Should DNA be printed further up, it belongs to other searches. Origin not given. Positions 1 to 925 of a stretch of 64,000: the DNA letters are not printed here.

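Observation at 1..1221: Tat-signal Gly-rich W-x-N-R repeat peptide plus a SPASM-like protein with no radical-SAM motif: candidate atypical RiPP locus cut by the window edge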

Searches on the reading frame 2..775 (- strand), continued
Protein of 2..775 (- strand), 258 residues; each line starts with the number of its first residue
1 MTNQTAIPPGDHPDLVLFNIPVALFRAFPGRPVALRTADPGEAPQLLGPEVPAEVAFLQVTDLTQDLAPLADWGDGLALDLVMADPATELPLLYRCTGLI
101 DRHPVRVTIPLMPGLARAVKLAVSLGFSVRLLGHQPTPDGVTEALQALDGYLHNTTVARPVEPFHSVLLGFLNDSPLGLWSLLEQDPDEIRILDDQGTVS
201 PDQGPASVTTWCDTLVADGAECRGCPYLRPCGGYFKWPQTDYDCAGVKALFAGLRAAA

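Call 35: find_homologous_proteins(query=L002:10830-11975:+, max_evalue=1e-10)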
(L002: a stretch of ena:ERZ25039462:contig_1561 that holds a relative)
Query L002:10830-11975:+ (382 aa): 1049 proteins with E <= 1e-10 among 8000 candidates; the best 120 are listed.
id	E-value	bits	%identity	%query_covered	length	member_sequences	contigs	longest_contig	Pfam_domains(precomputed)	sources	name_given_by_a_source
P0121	1.1e-265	898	100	100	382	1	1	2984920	PF04055.28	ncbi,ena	-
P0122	1.2e-238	809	92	95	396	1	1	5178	PF04055.28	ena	-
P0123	3.7e-230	781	89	95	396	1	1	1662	PF04055.28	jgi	jgi:uncharacterized protein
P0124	2.6e-228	775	87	95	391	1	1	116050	PF04055.28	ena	-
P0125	5.2e-225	765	87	97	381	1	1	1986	PF04055.28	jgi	jgi:radical SAM protein with 4Fe4S-binding SPASM domain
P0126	2.6e-220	749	84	95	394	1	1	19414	PF04055.28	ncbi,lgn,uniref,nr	ncbi:radical SAM protein [Thiorhodococcus mannitoliphagus]|uniref:Radical SAM protein n=1 Tax=Thiorh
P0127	3.7e-215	732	82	95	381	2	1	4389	PF04055.28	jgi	jgi:uncharacterized protein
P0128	3.3e-213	726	83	95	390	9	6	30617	PF04055.28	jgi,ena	-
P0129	1.2e-212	724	82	95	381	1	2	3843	PF04055.28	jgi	jgi:uncharacterized protein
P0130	2.2e-211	720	82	95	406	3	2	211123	PF04055.28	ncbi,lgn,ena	-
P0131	2.0e-207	707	80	95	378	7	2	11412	PF04055.28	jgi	jgi:uncharacterized protein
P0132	4.0e-207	706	81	95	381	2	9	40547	PF04055.28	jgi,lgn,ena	-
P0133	3.1e-206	703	79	95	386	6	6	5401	PF04055.28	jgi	jgi:uncharacterized protein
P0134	4.2e-205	699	81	95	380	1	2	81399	PF04055.28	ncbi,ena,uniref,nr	ncbi:radical SAM protein [uncultured Thiodictyon sp.]|uniref:radical SAM/SPASM domain-containing pro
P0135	8.2e-205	698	81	95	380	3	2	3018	PF04055.28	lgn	-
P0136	4.8e-204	696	78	95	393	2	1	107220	PF04055.28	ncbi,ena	-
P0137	5.9e-203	692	79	95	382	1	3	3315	PF04055.28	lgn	-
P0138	1.9e-199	680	77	95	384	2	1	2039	PF04055.28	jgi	jgi:radical SAM protein with 4Fe4S-binding SPASM domain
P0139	9.9e-198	675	76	95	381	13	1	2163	PF04055.28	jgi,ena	jgi:radical SAM protein with 4Fe4S-binding SPASM domain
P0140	1.1e-197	675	75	99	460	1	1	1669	PF04055.28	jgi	jgi:uncharacterized protein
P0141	2.5e-195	667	75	100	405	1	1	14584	PF04055.28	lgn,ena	-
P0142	4.8e-193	659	75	95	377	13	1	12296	PF04055.28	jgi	jgi:uncharacterized protein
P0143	1.5e-187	641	72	95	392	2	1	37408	PF04055.28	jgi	jgi:uncharacterized protein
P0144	1.8e-187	641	73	95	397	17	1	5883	PF04055.28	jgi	-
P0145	2.2e-186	637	72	95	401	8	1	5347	PF04055.28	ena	-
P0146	4.3e-186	636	72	95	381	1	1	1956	PF04055.28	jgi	jgi:uncharacterized protein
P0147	4.4e-186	636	73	95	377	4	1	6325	PF04055.28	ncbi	-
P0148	4.0e-182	623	71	95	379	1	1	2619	PF04055.28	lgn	-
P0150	1.1e-180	619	72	94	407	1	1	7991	PF04055.28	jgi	jgi:uncharacterized protein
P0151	2.2e-177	608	70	98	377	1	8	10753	PF04055.28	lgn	-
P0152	2.6e-176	604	69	95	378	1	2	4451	PF04055.28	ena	-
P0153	3.9e-173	594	68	93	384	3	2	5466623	PF04055.28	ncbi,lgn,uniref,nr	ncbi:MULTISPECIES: radical SAM/SPASM domain-containing protein [Thiorhodovibrio]|uniref:radical SAM/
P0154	1.4e-166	572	67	95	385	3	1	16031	PF04055.28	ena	-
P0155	3.6e-165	568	64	96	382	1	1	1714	PF04055.28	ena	-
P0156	4.3e-165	567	65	97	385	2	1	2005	PF04055.28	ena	-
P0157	4.7e-165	567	64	96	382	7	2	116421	PF04055.28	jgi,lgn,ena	-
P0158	9.0e-165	566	64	96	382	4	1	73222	PF04055.28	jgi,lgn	jgi:radical SAM protein with 4Fe4S-binding SPASM domain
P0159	1.2e-164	566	64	96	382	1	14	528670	PF04055.28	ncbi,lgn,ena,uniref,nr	ncbi:Radical SAM domain protein [Candidatus Competibacter denitrificans Run_A_D11]|uniref:Radical SA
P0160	1.2e-164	566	64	96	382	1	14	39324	PF04055.28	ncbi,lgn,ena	ncbi:MAG: radical SAM protein [Candidatus Competibacter denitrificans]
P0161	1.2e-164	566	64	96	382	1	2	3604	PF04055.28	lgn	-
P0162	1.2e-164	566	64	96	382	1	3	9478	PF04055.28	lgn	-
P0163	1.2e-164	566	64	96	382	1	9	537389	PF04055.28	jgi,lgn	jgi:uncharacterized protein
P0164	1.7e-164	565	63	96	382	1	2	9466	PF04055.28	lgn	-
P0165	3.5e-164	564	65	96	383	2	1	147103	PF04055.28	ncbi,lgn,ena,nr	ncbi:MAG TPA: radical SAM protein [Candidatus Competibacter sp.]|nr:radical SAM protein [Candidatus 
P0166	3.7e-164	564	65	96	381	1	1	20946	PF04055.28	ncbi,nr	ncbi:MAG TPA: SPASM domain-containing protein, partial [Candidatus Competibacteraceae bacterium]|nr:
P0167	4.9e-164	564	65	96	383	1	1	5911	PF04055.28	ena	-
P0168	1.1e-163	563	64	96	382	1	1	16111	PF04055.28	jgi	jgi:radical SAM protein with 4Fe4S-binding SPASM domain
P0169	2.1e-163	562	61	98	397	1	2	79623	PF04055.28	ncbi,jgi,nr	ncbi:MAG TPA: radical SAM protein [Candidatus Competibacter sp.]|nr:radical SAM protein [Candidatus 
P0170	2.2e-163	562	64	96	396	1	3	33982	PF04055.28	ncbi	-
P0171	2.9e-163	561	63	97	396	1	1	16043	PF04055.28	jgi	jgi:radical SAM protein with 4Fe4S-binding SPASM domain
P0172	3.1e-163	561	64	96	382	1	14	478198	PF04055.28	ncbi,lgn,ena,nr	ncbi:MAG: radical SAM protein [Candidatus Competibacteraceae bacterium]|nr:radical SAM protein [Cand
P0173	4.7e-163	561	64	96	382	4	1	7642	PF04055.28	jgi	jgi:radical SAM protein with 4Fe4S-binding SPASM domain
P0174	5.2e-163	560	64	96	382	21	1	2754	PF04055.28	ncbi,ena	-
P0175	5.5e-163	560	64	96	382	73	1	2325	PF04055.28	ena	-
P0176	6.5e-163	560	63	96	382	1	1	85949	PF04055.28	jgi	jgi:uncharacterized protein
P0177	6.9e-163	560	64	96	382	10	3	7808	PF04055.28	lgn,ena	-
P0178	7.7e-163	560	64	96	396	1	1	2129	PF04055.28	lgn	-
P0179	7.9e-163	560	64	96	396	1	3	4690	PF04055.28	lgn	-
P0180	1.1e-162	559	64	96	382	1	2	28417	PF04055.28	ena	-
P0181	1.4e-162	559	65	96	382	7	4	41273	PF04055.28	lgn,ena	-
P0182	2.4e-162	558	64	96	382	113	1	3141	PF04055.28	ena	-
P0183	6.1e-162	557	64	93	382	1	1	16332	PF04055.28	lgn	-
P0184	7.7e-162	557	64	96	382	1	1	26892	PF04055.28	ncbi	ncbi:MAG: radical SAM protein [Candidatus Competibacter sp.]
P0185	1.2e-161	556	63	96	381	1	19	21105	PF04055.28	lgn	-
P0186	1.5e-161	556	64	94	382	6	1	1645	PF04055.28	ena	-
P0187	1.8e-161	555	63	96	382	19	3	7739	PF04055.28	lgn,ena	-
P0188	2.6e-161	555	64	97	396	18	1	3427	PF04055.28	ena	-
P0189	2.9e-161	555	62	97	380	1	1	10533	PF04055.28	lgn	-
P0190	4.2e-161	554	63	96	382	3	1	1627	PF04055.28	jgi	-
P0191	6.7e-161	553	62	97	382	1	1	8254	PF04055.28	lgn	-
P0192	8.8e-161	553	62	97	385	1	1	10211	PF04055.28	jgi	jgi:uncharacterized protein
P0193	8.9e-161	553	63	96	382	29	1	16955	PF04055.28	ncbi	-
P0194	1.3e-160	553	61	100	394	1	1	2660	PF04055.28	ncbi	-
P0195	1.3e-160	553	63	96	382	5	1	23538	PF04055.28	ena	-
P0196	1.8e-160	552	63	96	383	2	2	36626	PF04055.28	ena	-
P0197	2.7e-160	551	63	96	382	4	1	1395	PF04055.28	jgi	-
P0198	7.0e-160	550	63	96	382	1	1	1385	PF04055.28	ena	-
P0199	7.4e-160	550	73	85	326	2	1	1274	PF04055.28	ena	-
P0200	9.3e-160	550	63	96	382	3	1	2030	PF04055.28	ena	-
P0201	1.3e-159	549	62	97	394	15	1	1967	PF04055.28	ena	-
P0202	2.6e-159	548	63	96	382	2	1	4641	PF04055.28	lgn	-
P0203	2.7e-159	548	62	97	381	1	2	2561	PF13186.12,PF04055.28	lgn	-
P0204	3.7e-159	548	62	96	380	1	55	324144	PF04055.28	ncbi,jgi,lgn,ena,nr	ncbi:MAG: radical SAM protein [Candidatus Contendobacter sp.]|jgi:uncharacterized protein|nr:radical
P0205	4.6e-159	547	61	97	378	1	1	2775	PF04055.28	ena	-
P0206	5.9e-159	547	63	96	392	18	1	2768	PF04055.28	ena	-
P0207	6.2e-159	547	61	96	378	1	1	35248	PF04055.28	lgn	-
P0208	6.7e-159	547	62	96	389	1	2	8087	PF04055.28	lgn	-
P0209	7.1e-159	547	61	98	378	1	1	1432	PF04055.28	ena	-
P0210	1.2e-158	546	63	96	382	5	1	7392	PF04055.28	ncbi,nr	ncbi:MAG: radical SAM protein [Candidatus Competibacter sp.]|nr:radical SAM protein [Candidatus Comp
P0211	2.9e-158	545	62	97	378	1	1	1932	PF04055.28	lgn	-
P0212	6.1e-158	544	62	97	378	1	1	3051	PF04055.28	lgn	-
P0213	6.2e-158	544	63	96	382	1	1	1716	PF04055.28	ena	-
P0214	7.4e-158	543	62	98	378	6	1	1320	PF04055.28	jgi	jgi:radical SAM protein with 4Fe4S-binding SPASM domain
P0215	7.9e-158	543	62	97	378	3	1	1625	PF04055.28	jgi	-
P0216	8.8e-158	543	61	99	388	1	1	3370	PF04055.28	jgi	jgi:radical SAM protein with 4Fe4S-binding SPASM domain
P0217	1.1e-157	543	61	96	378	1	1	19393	PF04055.28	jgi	-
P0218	1.4e-157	543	62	96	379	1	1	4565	PF04055.28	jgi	jgi:radical SAM protein with 4Fe4S-binding SPASM domain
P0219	1.8e-157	542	60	95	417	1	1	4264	PF04055.28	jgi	jgi:radical SAM protein with 4Fe4S-binding SPASM domain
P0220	2.1e-157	542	63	96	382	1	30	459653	PF04055.28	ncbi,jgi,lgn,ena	jgi:uncharacterized protein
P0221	2.9e-157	542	63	96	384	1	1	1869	PF04055.28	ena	-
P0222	3.1e-157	541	61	98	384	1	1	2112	PF04055.28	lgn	-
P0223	3.3e-157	541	61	97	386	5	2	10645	PF04055.28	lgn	-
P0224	3.6e-157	541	63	96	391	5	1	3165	PF04055.28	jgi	jgi:radical SAM protein with 4Fe4S-binding SPASM domain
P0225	3.8e-157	541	61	96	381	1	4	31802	PF04055.28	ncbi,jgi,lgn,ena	-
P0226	3.9e-157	541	62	96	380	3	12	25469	PF04055.28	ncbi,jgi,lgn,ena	jgi:radical SAM protein with 4Fe4S-binding SPASM domain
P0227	4.8e-157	541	62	96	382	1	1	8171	PF04055.28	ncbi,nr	ncbi:MAG: radical SAM protein [Synechococcaceae cyanobacterium SM1_2_3]|nr:radical SAM protein [Syne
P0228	4.9e-157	541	62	96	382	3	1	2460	PF04055.28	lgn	-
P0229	7.2e-157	540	61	98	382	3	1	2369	PF04055.28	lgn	-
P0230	7.5e-157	540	62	96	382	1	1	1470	PF04055.28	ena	-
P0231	7.6e-157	540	62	96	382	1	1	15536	PF04055.28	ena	-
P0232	7.8e-157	540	62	95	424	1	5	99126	PF04055.28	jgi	jgi:uncharacterized protein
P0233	9.4e-157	540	62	96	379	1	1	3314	PF04055.28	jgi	jgi:radical SAM protein with 4Fe4S-binding SPASM domain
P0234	1.3e-156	539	61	97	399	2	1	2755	PF04055.28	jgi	-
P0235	2.0e-156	539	61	96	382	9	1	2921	PF04055.28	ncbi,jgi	-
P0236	2.7e-156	538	59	97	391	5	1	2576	PF04055.28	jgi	jgi:radical SAM protein with 4Fe4S-binding SPASM domain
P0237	3.8e-156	538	62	96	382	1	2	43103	PF04055.28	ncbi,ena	-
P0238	5.0e-156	537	61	97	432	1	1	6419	PF04055.28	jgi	jgi:radical SAM protein with 4Fe4S-binding SPASM domain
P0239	5.6e-156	537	62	97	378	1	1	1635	PF04055.28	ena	-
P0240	7.8e-156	537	62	96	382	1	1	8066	PF04055.28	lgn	-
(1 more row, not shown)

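Call 36: find_encoding_contigs(protein=P0159, flank=8000, max_places=3)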
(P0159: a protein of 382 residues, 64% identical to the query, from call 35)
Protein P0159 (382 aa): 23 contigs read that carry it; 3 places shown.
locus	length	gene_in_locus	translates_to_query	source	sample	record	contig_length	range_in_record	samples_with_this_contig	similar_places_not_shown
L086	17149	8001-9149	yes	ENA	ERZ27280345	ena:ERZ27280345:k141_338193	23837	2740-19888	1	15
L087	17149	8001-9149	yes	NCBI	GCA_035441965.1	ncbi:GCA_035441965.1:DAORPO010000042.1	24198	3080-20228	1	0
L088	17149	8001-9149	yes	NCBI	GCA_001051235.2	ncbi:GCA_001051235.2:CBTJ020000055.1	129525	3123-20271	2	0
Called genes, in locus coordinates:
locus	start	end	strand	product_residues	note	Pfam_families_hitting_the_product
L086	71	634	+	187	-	PF00578:AhpC-TSA, PF08534:Redoxin, PF10417:1-cysPrx_C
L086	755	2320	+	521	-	PF03486:HI0933_like (faint), PF13192:Thioredoxin_3, PF07992:Pyr_redox_2, PF00890:FAD_binding_2 (faint), PF01134:GIDA (faint), PF01266:DAO (faint), PF13738:Pyr_redox_3, PF00070:Pyr_redox, +2 more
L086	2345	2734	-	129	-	PF00072:Response_reg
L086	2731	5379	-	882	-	PF13380:CoA_binding_2, PF13607:Succ_CoA_lig, PF13549:ATP-grasp_5, PF00583:Acetyltransf_1 (weak)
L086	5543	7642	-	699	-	PF13424:TPR_12 (faint)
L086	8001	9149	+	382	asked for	PF04055:Radical_SAM (weak)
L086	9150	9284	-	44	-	-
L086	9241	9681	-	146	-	PF00378:ECH_1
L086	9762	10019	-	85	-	PF00378:ECH_1, PF16113:ECH_2 (weak)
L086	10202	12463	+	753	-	PF10142:PhoPQ_related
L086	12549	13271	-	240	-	PF00081:Sod_Fe_N, PF02777:Sod_Fe_C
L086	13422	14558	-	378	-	PF02595:Gly_kinase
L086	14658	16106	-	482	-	PF00171:Aldedh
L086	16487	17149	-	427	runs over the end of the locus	PF13433:Peripla_BP_5, PF13458:Peripla_BP_6, PF01094:ANF_receptor (faint)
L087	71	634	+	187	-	PF00578:AhpC-TSA, PF08534:Redoxin, PF10417:1-cysPrx_C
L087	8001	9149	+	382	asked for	PF04055:Radical_SAM (weak)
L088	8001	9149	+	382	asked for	PF04055:Radical_SAM (weak)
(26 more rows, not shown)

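Call 37: find_encoding_contigs(protein=P0134, flank=10000, max_places=3)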
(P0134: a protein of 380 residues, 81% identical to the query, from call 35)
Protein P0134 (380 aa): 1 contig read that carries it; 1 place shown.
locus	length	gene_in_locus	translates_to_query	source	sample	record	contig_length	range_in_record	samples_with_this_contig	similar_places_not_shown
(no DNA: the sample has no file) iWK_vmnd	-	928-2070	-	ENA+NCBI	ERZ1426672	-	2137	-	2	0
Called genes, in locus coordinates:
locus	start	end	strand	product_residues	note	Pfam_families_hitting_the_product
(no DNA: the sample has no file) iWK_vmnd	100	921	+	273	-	-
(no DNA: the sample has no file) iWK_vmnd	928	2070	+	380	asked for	PF04055:Radical_SAM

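Call 38: fold_search(model_id=the predicted structure, library=pdb)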
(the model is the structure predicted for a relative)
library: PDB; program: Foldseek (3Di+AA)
matches with E <= 10: 1066; with E <= 0.001: 2
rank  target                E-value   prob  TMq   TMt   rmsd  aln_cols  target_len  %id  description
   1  9gmc_A                2.4e-04  1.00  0.55  0.43   7.9       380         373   14  Crystal structure of the complex formed between the radical SAM protein ChlB and the R3A mutant of ChlA (released 2025-06-25)
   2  9gmc_C                7.1e-04  1.00  0.54  0.42   7.9       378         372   13  Crystal structure of the complex formed between the radical SAM protein ChlB and the R3A mutant of ChlA (released 2025-06-25)
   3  9gm3_A                1.0e-03  1.00  0.56  0.43   7.3       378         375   13  Crystal structure of the complex formed between the radical SAM protein ChlB and the leader region of its precursor su (released 2025-06-25)
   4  4rxg_A                2.5e-03  0.90  0.26  0.30  11.0       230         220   13  Fructose-6-phosphate aldolase Q59E from E.coli (released 2015-10-07)
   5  4rxf_A                2.7e-03  0.91  0.27  0.31  10.9       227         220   14  Fructose-6-phosphate aldolase Y131F from E.coli (released 2015-10-07)
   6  1l6w_A                3.2e-03  0.84  0.27  0.32  16.9       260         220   15  Fructose-6-phosphate aldolase (released 2002-06-12)
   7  7qxf_D                3.6e-03  0.84  0.27  0.32  15.3       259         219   14  Fructose-6-phosphate aldolase (FSA) mutant R134V, S166G, with covalently bound active site ligand (released 2023-02-08)
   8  9lkp_A                4.0e-03  0.90  0.28  0.32  10.3       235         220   14  X-ray structure of Enterobacter cloaca transaldolase (released 2025-07-30)
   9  4rz4_A                4.0e-03  0.82  0.26  0.30  13.3       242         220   14  Fructose-6-phosphate aldolase Q59E Y131F from E.coli (released 2015-10-07)
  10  7qxf_A                4.0e-03  0.82  0.27  0.32  15.3       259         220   14  Fructose-6-phosphate aldolase (FSA) mutant R134V, S166G, with covalently bound active site ligand (released 2023-02-08)
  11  4s1f_A                4.5e-03  0.80  0.26  0.30  13.4       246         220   14  Fructose-6-phosphate aldolase A from E.coli soaked in acetylacetone (released 2015-10-07)
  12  9v4c_A                9.0e-03  0.89  0.28  0.32   9.8       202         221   12  Selective Production of Versatile L-Glyceraldehyde from C1 and/or C2 aldehydes (released 2025-11-12)
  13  8s7i_A                9.0e-03  0.85  0.26  0.31  10.0       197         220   14  Fructose 6-phosphate aldolase, L107C/A129G/R134V/L163C/S166G mutant (released 2025-03-12)
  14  3t4c_D                9.5e-03  0.87  0.31  0.32   9.9       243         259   11  Crystal structure of 2-dehydro-3-deoxyphosphooctonate aldolase from Burkholderia ambifaria (released 2011-08-17)
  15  7qxf_B                1.1e-02  0.80  0.26  0.30  10.2       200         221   14  Fructose-6-phosphate aldolase (FSA) mutant R134V, S166G, with covalently bound active site ligand (released 2023-02-08)
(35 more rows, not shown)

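Call 40: search_solved_structures(query=P0134, max_evalue=0.001)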
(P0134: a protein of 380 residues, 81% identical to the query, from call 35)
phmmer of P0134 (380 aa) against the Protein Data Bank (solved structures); distinct sequences matched with E-value up to 0.001: 2.
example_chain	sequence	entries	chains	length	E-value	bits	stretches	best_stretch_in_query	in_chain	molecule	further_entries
4k37_A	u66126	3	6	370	4.3e-09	39.2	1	7-362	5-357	Anaerobic sulfatase-maturating enzyme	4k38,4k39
4k36_A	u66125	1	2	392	5e-09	39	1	7-363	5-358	Anaerobic sulfatase-maturating enzyme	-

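Call 41: search_solved_structures(query=A1, max_evalue=10, show_alignments=2)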
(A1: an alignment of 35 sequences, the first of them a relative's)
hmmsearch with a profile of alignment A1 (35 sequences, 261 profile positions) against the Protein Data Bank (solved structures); distinct sequences matched with E-value up to 10: 6.
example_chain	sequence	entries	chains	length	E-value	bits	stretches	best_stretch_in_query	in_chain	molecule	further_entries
7edz_D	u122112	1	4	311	0.84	12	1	92-168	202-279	Phosphopantothenate--cysteine ligase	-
1p9o_A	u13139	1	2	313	0.88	12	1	92-168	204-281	Phosphopantothenoylcysteine synthetase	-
6u7h_A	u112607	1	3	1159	1.2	11.6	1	100-190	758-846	spike glycoprotein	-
8wde_A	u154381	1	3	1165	1.2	11.6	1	100-190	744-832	Spike glycoprotein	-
4k37_A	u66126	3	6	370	6.6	9.1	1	195-222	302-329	Anaerobic sulfatase-maturating enzyme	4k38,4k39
4k36_A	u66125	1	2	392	6.9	9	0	195-222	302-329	Anaerobic sulfatase-maturating enzyme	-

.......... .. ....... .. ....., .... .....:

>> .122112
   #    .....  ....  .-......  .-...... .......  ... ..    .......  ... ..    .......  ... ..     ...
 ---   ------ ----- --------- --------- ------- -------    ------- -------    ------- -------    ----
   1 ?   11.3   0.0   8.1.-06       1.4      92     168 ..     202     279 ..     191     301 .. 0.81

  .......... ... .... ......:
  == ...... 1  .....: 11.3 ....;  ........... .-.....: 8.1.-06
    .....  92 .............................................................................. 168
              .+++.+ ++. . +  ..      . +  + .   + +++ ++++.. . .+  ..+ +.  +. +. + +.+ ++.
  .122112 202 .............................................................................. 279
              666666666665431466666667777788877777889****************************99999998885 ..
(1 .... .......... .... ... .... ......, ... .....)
